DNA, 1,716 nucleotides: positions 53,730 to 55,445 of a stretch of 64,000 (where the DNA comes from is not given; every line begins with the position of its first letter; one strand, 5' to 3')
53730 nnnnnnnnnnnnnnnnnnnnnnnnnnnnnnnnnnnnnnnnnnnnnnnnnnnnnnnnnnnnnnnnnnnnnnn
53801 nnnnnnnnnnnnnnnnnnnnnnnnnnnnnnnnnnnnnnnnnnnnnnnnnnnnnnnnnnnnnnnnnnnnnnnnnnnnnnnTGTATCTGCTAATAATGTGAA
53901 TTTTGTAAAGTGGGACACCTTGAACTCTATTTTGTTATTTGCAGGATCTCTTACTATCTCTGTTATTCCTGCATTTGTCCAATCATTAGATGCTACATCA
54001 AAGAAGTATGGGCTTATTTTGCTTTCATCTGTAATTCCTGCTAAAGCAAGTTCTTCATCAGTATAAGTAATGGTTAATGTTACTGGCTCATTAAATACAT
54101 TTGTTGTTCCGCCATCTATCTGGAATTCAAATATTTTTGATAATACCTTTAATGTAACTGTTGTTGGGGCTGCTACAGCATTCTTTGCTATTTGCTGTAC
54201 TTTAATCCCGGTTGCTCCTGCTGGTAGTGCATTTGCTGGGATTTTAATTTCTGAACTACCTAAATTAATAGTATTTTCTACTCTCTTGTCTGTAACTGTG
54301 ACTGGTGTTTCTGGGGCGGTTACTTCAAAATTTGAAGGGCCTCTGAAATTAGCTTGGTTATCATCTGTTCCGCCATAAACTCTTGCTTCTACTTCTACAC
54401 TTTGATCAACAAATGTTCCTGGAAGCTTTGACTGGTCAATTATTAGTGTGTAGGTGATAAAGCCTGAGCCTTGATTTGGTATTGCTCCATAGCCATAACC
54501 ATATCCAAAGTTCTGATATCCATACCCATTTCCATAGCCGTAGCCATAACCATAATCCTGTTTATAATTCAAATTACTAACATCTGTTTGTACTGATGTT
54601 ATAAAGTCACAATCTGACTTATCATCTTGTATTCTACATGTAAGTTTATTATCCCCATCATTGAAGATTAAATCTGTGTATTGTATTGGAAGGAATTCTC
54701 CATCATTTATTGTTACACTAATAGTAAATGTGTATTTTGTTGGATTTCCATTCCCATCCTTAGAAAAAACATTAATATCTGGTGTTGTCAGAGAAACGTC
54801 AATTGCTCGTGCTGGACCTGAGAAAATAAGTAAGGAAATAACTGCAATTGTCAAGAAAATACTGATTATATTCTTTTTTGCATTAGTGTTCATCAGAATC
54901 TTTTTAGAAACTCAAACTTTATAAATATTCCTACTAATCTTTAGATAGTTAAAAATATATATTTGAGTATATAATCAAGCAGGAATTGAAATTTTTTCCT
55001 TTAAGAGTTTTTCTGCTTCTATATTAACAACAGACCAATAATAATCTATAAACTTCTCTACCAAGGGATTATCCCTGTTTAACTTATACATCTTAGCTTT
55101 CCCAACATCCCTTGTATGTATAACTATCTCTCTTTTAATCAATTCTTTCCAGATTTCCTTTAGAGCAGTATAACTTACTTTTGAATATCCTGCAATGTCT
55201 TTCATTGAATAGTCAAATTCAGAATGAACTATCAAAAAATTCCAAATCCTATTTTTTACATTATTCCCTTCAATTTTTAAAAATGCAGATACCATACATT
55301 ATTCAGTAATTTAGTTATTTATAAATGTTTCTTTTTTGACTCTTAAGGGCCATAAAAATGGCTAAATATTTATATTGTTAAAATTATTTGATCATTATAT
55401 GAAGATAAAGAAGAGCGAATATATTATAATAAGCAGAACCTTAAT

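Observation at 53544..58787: Paralogous YG-repeat surface proteins; the 1025-aa one ends in two tandem dockerin-like modules and contains a 72-bp perfect internal duplication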

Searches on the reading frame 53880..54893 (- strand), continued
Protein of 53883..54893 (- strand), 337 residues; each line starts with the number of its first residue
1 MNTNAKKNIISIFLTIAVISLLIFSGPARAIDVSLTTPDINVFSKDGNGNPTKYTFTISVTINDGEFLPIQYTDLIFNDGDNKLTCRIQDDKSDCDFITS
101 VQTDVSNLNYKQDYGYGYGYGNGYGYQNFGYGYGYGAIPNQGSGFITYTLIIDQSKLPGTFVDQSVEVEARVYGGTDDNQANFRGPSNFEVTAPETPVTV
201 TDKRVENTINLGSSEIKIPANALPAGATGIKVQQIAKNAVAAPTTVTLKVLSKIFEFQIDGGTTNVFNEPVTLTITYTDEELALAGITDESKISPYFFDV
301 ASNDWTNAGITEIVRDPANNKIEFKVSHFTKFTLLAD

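Call 89: list_cluster_members(proteins=[P0121, P0001, P0181, P0217, P0146, P0126])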
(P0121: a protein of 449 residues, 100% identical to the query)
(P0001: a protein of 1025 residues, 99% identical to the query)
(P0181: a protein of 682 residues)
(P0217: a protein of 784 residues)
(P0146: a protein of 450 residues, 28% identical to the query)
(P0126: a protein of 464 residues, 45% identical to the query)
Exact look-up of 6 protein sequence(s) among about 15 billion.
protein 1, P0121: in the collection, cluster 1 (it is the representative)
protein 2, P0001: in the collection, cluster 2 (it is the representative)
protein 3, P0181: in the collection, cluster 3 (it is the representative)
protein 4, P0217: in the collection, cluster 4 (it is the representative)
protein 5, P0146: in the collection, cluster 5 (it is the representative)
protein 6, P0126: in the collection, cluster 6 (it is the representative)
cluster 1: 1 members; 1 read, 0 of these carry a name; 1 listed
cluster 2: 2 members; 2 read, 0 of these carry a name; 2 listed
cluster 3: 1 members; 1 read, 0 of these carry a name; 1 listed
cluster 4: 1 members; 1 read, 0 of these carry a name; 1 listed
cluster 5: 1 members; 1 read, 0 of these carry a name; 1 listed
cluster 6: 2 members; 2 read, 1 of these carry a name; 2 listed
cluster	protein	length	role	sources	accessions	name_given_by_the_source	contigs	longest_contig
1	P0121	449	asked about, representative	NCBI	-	-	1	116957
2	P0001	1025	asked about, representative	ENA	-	-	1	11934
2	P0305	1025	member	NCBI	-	-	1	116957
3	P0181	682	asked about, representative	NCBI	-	-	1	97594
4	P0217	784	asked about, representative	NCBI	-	-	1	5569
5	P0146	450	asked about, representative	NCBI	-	-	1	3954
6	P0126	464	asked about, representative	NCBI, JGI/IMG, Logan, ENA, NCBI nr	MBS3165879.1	hypothetical protein J4444_02035 [Candidatus Woesearchaeota archaeon] | hypothetical protein [Candidatus Woesearchaeota archaeon]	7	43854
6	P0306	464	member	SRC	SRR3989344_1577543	-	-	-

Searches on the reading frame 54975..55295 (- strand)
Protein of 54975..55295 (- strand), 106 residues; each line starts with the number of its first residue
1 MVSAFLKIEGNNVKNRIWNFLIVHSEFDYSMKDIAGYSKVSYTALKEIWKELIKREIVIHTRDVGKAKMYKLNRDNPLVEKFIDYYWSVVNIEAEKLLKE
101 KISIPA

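Call 10: search_protein_families(library=pfam, proteins=[window:54975-55295:-], max_evalue=0.01)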
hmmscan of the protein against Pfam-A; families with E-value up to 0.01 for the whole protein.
window:54975-55295:- (106 aa): 0 families

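Call 77: search_protein_families(library=pfam, proteins=[window:54975-55295:-], max_evalue=5)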
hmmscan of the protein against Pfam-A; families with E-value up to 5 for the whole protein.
window:54975-55295:- (106 aa): 0 families
